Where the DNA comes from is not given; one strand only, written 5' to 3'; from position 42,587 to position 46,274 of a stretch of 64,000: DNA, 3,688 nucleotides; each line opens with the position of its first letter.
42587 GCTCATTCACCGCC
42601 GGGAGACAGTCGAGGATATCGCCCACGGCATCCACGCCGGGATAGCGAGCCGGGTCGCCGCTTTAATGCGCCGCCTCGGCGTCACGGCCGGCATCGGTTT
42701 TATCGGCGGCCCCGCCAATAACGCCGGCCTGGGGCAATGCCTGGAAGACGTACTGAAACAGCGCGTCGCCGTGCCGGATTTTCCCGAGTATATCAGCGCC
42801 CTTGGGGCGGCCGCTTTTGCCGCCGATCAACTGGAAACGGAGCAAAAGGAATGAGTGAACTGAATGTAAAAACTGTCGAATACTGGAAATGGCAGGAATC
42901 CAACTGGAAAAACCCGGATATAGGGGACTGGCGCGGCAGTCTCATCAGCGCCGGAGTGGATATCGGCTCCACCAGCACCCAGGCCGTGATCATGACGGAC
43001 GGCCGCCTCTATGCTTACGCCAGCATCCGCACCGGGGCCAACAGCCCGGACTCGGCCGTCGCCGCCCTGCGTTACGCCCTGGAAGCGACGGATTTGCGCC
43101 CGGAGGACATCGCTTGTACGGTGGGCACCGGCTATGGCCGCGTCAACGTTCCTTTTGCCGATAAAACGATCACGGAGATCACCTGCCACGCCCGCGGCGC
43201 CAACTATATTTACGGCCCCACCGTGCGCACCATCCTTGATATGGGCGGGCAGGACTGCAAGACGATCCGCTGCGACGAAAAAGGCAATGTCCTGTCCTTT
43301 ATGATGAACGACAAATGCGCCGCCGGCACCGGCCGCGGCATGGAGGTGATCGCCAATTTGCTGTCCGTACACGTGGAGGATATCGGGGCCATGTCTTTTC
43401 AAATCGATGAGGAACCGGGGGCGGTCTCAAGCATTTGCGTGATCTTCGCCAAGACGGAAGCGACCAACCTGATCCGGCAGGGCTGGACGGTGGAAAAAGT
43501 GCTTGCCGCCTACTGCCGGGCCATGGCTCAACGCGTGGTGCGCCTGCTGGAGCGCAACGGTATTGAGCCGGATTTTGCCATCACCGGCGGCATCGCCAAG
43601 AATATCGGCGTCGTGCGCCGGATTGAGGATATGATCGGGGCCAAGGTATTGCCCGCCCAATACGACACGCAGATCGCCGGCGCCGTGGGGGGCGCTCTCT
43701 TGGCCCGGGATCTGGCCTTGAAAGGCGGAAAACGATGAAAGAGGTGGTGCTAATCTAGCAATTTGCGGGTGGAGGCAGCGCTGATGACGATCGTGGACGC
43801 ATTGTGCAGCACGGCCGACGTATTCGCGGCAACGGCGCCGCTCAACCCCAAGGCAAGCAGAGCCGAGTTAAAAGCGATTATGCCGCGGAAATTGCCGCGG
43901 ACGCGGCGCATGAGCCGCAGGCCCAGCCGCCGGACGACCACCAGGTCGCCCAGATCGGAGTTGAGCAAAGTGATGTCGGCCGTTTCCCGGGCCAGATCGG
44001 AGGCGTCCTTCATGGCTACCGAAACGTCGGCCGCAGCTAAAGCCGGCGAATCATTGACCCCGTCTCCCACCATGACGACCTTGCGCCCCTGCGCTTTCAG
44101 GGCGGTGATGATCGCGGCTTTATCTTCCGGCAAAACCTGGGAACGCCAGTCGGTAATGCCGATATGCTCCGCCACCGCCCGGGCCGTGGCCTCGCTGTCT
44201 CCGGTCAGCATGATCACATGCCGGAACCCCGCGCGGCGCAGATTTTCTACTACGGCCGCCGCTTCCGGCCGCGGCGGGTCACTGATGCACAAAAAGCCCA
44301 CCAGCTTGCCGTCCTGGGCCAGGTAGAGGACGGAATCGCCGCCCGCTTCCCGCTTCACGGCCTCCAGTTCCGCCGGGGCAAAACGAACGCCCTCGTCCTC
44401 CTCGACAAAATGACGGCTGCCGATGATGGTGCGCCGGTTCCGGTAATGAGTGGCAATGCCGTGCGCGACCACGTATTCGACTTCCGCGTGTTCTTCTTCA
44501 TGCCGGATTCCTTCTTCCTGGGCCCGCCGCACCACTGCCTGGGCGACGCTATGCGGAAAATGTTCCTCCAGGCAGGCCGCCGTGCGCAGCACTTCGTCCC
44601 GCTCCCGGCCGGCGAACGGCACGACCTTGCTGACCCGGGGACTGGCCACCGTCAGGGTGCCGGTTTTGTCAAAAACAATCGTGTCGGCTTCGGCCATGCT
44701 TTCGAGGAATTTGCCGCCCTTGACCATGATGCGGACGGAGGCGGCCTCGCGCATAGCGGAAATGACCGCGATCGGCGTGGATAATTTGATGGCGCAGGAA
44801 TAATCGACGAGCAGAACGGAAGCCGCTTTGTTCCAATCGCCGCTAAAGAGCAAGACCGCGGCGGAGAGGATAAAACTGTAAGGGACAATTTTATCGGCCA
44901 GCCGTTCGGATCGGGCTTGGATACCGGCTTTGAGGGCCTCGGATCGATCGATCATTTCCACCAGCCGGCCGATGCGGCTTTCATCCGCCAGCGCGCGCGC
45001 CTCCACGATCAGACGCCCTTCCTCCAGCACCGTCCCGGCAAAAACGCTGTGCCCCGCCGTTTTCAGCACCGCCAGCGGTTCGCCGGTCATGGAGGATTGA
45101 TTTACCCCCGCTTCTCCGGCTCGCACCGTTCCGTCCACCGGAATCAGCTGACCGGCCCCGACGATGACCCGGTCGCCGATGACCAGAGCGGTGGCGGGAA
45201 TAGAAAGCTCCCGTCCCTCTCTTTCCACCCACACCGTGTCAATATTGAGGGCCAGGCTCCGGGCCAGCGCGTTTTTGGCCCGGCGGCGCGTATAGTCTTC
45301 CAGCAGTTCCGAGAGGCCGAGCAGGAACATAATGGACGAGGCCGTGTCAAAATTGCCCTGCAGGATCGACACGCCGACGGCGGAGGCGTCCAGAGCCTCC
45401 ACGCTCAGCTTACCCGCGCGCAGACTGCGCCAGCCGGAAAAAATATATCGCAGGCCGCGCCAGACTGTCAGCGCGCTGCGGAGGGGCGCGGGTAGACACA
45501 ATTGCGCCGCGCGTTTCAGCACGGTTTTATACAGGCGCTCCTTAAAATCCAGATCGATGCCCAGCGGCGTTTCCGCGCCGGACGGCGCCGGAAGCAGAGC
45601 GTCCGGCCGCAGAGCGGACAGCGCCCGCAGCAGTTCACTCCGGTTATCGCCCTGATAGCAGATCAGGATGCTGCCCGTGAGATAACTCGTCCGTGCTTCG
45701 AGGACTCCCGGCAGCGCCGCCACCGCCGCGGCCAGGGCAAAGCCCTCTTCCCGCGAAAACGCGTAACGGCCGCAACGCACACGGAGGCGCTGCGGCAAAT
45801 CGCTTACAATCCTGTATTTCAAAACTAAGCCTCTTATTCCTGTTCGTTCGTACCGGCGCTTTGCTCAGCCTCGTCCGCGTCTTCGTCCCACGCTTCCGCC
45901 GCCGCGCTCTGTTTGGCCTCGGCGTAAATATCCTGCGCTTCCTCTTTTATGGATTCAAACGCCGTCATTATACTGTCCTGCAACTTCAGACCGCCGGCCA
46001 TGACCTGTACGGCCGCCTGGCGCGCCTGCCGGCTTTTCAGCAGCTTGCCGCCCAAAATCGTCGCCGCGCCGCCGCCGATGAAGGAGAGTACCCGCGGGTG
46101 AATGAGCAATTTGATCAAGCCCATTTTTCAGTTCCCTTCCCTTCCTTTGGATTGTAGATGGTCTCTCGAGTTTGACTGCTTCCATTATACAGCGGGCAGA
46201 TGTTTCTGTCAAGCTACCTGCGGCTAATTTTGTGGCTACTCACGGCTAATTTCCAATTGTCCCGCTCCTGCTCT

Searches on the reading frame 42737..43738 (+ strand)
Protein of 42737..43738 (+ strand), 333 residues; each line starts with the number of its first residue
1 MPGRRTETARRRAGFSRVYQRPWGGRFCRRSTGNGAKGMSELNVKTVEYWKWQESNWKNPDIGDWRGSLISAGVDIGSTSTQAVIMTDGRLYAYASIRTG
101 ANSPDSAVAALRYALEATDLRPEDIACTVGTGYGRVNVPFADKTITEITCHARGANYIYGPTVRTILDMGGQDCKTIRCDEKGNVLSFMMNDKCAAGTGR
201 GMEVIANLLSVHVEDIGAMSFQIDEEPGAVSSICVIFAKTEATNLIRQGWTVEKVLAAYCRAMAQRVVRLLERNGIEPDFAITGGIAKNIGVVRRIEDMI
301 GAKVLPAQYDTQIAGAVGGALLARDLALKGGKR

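Call 11: search_protein_families(library=pfam, proteins=[window:42737-43738:+], max_evalue=0.001)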
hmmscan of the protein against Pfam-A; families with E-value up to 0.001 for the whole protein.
window:42737-43738:+ (333 aa): 1 family
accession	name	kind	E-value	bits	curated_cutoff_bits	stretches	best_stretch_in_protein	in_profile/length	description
PF01869.26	BcrAD_BadFG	-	3.5e-57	194.4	31.5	1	73-323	2-271/271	BadF/BadG/BcrA/BcrD ATPase family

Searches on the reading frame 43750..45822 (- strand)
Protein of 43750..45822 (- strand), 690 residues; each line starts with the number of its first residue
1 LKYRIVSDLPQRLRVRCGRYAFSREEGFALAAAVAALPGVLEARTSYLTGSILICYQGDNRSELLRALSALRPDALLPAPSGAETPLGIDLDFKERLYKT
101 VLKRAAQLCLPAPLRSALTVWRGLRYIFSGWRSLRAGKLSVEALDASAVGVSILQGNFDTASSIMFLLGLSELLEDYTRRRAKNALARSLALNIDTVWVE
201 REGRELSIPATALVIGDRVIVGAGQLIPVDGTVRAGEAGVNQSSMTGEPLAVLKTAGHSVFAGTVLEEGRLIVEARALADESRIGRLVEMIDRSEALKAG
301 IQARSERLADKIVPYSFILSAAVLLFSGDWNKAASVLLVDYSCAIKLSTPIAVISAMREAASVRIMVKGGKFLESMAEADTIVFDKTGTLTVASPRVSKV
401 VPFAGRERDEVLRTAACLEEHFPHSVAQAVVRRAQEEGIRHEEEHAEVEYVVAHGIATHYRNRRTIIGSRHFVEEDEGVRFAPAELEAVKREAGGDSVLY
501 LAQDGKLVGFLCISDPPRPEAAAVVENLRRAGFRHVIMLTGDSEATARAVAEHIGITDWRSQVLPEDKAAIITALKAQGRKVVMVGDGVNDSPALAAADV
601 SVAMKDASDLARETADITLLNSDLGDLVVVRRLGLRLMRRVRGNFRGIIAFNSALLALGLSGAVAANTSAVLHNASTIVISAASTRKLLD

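Call 11: search_protein_families(library=pfam, proteins=[window:43750-45822:-], max_evalue=0.001)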
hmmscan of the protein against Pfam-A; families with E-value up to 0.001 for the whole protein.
window:43750-45822:- (690 aa): 4 families
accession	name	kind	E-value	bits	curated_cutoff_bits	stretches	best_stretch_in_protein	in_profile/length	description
PF00122.25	E1-E2_ATPase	-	1.8e-36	125.8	28.1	1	193-361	3-179/181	E1-E2 ATPase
PF00702.32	Hydrolase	-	1.8e-32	113.8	26.4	1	380-599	2-191/191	haloacid dehalogenase-like hydrolase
PF08282.18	Hydrolase_3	-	8.4e-06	26.1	20.9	1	571-620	195-244/255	haloacid dehalogenase-like hydrolase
PF12710.13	HAD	-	0.00042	21.2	27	1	518-595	87-188/189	haloacid dehalogenase-like hydrolase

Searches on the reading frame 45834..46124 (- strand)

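Call 11: search_protein_families(library=pfam, proteins=[window:45834-46124:-], max_evalue=0.001)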
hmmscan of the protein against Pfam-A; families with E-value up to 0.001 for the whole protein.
window:45834-46124:- (96 aa): 2 families
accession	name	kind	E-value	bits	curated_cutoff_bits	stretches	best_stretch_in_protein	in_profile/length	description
PF19605.4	DUF6110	-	1.1e-09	38.7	26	1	18-91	9-82/85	Family of unknown function (DUF6110)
PF07371.17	DUF1490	-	0.00042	20.8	28.4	1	27-78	29-80/88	Protein of unknown function (DUF1490)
